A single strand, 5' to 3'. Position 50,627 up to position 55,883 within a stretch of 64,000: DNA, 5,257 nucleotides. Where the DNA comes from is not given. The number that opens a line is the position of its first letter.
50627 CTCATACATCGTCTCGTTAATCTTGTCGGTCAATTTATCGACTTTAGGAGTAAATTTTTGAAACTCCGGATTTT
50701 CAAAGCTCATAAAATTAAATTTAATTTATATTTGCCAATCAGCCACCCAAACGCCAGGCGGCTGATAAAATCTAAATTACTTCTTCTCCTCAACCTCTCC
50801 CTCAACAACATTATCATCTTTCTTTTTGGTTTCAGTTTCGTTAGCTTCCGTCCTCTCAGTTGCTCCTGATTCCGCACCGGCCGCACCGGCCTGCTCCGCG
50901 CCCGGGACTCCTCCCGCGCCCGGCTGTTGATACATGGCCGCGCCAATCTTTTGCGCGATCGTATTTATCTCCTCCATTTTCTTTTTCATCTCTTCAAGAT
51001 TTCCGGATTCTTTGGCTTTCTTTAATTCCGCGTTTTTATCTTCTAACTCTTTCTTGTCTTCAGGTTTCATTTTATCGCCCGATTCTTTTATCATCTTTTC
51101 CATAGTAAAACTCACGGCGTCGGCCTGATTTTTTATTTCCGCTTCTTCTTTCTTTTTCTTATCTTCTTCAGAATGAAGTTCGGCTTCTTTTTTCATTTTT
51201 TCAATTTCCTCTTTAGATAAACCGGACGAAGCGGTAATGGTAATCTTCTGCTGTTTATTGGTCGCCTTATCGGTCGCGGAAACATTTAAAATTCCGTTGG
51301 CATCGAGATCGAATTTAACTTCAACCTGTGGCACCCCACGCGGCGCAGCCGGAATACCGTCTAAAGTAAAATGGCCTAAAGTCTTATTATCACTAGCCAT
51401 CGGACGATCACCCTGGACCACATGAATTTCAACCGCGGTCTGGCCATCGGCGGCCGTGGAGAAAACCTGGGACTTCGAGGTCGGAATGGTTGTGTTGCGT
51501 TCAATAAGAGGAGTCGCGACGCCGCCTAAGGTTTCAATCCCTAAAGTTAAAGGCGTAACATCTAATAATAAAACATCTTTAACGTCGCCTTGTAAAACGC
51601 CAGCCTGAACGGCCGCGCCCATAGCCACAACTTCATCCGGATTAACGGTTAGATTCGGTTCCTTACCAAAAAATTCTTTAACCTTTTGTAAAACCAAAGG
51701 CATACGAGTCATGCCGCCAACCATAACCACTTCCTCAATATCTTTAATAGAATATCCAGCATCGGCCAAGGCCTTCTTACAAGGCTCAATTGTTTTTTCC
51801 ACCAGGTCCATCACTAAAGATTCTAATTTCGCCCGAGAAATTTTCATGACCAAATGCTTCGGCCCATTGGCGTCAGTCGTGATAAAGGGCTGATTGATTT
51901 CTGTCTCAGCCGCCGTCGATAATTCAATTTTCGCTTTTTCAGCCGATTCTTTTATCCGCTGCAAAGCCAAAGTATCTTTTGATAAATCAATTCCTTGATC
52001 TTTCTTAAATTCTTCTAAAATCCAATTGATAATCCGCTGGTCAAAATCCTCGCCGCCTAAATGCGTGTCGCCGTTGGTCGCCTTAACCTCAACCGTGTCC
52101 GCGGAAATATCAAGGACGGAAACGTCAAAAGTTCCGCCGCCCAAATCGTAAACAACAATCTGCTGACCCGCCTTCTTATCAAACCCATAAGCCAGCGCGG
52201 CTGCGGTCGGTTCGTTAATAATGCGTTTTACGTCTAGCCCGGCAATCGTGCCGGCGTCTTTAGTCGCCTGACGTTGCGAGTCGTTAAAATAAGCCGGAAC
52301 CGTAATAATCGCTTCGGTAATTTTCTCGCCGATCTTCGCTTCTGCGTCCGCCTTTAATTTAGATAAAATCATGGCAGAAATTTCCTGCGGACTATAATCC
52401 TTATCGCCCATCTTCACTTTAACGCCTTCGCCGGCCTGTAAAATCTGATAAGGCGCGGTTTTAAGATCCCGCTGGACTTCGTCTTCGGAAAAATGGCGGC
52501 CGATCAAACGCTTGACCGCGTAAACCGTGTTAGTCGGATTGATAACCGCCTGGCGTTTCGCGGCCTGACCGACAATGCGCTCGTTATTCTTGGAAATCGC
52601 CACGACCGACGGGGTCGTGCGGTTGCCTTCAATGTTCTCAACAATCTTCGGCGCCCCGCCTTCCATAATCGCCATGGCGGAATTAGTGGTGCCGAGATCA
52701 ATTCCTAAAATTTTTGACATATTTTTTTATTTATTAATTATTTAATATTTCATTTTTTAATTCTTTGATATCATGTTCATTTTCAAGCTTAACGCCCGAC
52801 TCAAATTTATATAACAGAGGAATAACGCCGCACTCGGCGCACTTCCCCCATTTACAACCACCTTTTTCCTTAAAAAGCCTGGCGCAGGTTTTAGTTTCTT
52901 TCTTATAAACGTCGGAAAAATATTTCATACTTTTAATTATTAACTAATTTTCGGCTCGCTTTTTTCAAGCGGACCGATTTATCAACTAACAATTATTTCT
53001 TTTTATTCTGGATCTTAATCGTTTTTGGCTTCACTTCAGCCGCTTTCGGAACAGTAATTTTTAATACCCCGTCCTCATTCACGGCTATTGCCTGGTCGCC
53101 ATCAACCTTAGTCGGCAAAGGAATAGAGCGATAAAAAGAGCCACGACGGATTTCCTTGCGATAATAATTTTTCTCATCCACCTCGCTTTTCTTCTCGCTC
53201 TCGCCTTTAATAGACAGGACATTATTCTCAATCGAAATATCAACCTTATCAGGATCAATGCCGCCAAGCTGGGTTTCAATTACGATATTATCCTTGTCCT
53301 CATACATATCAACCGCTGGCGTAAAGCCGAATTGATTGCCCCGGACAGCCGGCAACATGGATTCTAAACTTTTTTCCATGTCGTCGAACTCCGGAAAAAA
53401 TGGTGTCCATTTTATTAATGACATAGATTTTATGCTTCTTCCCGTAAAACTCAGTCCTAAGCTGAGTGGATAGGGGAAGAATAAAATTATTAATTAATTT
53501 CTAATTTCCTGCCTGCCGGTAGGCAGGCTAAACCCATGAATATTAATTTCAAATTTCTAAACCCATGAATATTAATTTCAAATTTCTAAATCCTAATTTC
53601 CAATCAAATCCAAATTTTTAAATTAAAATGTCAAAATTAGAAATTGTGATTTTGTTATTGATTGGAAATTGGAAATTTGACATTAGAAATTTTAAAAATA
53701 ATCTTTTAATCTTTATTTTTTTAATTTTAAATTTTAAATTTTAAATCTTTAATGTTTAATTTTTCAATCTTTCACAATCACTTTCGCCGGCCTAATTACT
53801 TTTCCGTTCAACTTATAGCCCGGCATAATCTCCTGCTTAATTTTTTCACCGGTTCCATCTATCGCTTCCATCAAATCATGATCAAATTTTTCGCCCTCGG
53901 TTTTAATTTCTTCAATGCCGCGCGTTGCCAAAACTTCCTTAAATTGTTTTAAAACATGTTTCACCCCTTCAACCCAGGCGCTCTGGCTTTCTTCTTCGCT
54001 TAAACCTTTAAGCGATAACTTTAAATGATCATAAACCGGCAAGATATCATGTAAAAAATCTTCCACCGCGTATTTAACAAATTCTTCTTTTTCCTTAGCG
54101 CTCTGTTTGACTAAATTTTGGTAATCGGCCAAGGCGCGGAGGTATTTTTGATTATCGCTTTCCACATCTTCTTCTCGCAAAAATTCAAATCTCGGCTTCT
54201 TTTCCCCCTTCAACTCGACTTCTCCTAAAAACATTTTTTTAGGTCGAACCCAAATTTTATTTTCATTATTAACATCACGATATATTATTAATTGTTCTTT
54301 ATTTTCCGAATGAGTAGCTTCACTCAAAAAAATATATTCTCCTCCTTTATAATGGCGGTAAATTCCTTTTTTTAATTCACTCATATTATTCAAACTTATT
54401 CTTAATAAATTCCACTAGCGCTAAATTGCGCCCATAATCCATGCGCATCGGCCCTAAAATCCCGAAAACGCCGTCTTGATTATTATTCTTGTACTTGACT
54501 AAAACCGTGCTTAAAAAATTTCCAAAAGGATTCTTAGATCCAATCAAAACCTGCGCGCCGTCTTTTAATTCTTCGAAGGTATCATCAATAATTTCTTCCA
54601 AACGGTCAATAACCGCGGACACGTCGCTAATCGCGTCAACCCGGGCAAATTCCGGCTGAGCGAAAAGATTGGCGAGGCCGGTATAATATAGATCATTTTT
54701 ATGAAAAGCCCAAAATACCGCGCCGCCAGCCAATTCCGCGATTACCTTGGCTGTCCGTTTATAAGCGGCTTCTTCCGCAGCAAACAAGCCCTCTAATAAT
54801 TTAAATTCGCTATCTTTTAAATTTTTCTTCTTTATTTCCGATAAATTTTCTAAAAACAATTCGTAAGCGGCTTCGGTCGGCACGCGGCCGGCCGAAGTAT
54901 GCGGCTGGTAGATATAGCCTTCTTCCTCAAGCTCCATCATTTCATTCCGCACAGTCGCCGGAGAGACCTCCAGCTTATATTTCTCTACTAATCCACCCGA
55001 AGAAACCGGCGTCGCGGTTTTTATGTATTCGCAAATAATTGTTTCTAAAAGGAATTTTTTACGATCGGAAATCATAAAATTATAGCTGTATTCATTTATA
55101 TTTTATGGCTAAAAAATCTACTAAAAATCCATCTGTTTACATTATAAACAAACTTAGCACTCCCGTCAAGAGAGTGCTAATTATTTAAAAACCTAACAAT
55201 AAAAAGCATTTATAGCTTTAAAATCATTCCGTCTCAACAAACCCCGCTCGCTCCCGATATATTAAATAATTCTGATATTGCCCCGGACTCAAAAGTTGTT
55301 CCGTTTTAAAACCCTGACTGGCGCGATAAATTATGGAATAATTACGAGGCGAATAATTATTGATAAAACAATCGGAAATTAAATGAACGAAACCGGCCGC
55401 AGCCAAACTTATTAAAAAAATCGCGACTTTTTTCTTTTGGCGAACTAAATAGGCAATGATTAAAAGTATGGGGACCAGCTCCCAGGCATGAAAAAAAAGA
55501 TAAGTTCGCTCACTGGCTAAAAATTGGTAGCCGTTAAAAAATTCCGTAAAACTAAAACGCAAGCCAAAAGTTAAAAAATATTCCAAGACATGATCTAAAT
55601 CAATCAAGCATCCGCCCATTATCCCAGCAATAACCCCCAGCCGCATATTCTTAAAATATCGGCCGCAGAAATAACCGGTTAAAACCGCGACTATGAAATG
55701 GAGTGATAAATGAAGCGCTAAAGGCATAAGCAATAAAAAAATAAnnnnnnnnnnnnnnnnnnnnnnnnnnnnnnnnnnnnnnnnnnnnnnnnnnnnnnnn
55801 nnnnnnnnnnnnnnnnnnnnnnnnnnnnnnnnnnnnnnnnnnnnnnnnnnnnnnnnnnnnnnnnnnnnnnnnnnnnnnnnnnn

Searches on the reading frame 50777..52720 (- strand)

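Call 85: search_protein_families(library=pfam, proteins=[window:50777-52720:-], max_evalue=0.001)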
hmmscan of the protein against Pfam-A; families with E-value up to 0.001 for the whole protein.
window:50777-52720:- (647 aa): 3 families
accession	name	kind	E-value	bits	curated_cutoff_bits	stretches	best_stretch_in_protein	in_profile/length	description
PF00012.26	HSP70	-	4.2e-258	857.9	20.6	1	4-598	1-599/599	Hsp70 protein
PF06723.19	MreB_Mbl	-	3e-16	59.6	27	1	120-370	79-316/327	MreB/Mbl protein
PF02724.19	CDC45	-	0.00083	18.2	34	0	427-597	74-235/624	CDC45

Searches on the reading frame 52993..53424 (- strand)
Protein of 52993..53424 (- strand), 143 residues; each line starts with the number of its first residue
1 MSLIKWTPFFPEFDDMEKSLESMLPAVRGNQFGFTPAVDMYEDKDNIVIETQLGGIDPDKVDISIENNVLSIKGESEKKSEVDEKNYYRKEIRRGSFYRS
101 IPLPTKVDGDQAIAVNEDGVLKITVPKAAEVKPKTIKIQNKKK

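Call 85: search_protein_families(library=pfam, proteins=[window:52993-53424:-], max_evalue=0.001)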
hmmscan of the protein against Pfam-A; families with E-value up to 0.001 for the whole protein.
window:52993-53424:- (143 aa): 2 families
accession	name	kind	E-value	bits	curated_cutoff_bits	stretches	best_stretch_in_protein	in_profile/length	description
PF00011.27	HSP20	-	1.7e-20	73.5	20.8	1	40-139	2-102/102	Hsp20/alpha crystallin family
PF17886.7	ArsA_HSP20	-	8.4e-06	25.7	22.5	1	45-124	2-62/63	HSP20-like domain found in ArsA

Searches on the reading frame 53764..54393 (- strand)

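Call 85: search_protein_families(library=pfam, proteins=[window:53764-54393:-], max_evalue=0.001)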
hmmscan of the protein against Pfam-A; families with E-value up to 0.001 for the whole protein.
window:53764-54393:- (209 aa): 2 families
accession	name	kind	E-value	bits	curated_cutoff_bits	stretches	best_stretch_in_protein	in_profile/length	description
PF01025.24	GrpE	-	1.3e-35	122.9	25.8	1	74-207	24-163/165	GrpE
PF07866.17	DUF1653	-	2.7e-24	85.7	23.5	1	10-70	1-61/62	Protein of unknown function (DUF1653)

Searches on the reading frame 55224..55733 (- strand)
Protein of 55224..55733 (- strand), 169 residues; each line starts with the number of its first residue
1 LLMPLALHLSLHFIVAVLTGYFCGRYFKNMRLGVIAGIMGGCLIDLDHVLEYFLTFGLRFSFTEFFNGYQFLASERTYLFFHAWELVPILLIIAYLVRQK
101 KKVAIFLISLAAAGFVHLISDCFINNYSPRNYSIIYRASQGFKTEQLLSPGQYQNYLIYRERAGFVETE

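Call 3: search_protein_families(library=pfam, proteins=[window:55224-55733:-], max_evalue=0.01)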
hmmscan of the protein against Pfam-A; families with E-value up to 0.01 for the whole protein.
window:55224-55733:- (169 aa): 2 families
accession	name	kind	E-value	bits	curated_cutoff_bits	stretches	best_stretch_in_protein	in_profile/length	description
PF04307.19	YdjM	-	0.0001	22.3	29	1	12-125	6-110/176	YdjM inner membrane protein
PF19617.4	DUF6122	-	0.0012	19.8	27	0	6-62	5-58/102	Family of unknown function (DUF6122)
